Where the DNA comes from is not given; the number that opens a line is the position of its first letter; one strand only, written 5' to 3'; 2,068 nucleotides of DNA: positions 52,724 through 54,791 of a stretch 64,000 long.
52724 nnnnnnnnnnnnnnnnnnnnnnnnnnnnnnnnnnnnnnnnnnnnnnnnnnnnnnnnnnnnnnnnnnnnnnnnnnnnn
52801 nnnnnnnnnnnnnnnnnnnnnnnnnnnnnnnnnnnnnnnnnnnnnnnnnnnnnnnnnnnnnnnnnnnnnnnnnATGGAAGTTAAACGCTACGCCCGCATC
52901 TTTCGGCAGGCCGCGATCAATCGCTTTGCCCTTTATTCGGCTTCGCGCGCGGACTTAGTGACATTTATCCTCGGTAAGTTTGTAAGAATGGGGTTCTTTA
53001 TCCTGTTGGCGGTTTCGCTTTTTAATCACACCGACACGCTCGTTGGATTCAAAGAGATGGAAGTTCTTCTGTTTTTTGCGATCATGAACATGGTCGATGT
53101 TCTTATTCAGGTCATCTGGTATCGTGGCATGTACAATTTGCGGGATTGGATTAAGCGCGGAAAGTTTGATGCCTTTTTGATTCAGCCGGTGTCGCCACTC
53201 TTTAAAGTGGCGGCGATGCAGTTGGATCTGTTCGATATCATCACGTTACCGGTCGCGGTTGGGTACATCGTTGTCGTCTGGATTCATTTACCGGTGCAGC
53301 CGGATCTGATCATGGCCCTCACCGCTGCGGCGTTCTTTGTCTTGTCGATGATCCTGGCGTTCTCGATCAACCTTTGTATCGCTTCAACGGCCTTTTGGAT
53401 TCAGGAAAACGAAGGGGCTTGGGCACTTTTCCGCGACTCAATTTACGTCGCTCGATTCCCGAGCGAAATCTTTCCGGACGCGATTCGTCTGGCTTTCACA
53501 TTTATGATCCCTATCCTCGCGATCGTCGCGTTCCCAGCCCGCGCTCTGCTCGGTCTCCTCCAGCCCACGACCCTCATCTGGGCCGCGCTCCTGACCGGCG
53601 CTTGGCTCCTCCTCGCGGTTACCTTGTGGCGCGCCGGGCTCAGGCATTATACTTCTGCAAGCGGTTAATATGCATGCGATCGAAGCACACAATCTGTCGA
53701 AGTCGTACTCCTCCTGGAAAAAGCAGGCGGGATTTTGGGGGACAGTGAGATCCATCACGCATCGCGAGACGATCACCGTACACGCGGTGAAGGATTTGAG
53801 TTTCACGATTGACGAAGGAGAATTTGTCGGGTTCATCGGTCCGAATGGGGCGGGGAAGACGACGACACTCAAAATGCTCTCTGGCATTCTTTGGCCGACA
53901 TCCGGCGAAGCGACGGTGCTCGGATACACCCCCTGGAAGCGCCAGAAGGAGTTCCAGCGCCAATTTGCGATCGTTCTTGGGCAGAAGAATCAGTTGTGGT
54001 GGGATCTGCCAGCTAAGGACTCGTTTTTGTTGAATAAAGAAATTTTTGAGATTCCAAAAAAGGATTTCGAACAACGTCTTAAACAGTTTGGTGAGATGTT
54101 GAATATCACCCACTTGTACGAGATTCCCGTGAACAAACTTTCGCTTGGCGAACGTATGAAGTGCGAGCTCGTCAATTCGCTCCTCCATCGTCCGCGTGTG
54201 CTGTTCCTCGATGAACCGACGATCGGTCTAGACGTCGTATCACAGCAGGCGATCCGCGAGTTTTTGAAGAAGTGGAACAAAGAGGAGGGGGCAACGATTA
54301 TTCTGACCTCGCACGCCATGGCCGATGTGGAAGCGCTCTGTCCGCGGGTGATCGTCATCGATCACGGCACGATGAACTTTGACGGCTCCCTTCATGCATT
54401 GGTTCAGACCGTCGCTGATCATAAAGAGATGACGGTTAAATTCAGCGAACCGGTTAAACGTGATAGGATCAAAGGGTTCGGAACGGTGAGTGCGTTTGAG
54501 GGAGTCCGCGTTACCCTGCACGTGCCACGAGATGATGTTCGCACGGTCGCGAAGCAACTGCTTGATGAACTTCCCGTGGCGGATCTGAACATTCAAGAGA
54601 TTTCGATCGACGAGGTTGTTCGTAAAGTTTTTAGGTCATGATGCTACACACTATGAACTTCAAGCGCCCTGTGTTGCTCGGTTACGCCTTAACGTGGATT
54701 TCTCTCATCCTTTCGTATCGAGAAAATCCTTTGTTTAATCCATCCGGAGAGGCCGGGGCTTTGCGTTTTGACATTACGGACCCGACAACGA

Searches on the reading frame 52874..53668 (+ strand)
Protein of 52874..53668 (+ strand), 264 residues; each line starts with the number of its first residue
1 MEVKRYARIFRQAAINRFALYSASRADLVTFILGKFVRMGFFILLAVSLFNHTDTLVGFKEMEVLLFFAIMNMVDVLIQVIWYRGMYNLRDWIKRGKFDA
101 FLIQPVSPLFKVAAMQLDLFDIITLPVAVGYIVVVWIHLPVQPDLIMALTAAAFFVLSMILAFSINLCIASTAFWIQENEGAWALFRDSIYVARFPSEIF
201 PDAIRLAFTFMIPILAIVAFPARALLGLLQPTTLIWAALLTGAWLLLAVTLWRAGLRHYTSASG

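Call 66: search_protein_families(library=pfam, proteins=[window:52874-53668:+], max_evalue=0.001)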
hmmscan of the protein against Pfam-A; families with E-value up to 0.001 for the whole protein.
window:52874-53668:+ (264 aa): 1 family
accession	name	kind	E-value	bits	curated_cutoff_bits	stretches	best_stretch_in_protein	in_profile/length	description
PF06182.17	ABC2_membrane_6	-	1.5e-36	126.7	22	1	41-263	6-229/229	ABC-2 family transporter protein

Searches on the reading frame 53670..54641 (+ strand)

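Call 67: search_protein_families(library=pfam, proteins=[window:53670-54641:+], max_evalue=0.001)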
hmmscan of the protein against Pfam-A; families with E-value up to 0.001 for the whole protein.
window:53670-54641:+ (323 aa): 2 families
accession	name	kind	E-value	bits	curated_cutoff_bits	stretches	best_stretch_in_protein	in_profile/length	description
PF00005.33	ABC_tran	-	1.9e-26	93.7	25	1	40-184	1-136/137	ABC transporter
PF13304.12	AAA_21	-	3.3e-13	50.8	27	1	130-215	212-298/304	AAA domain, putative AbiEii toxin, Type IV TA system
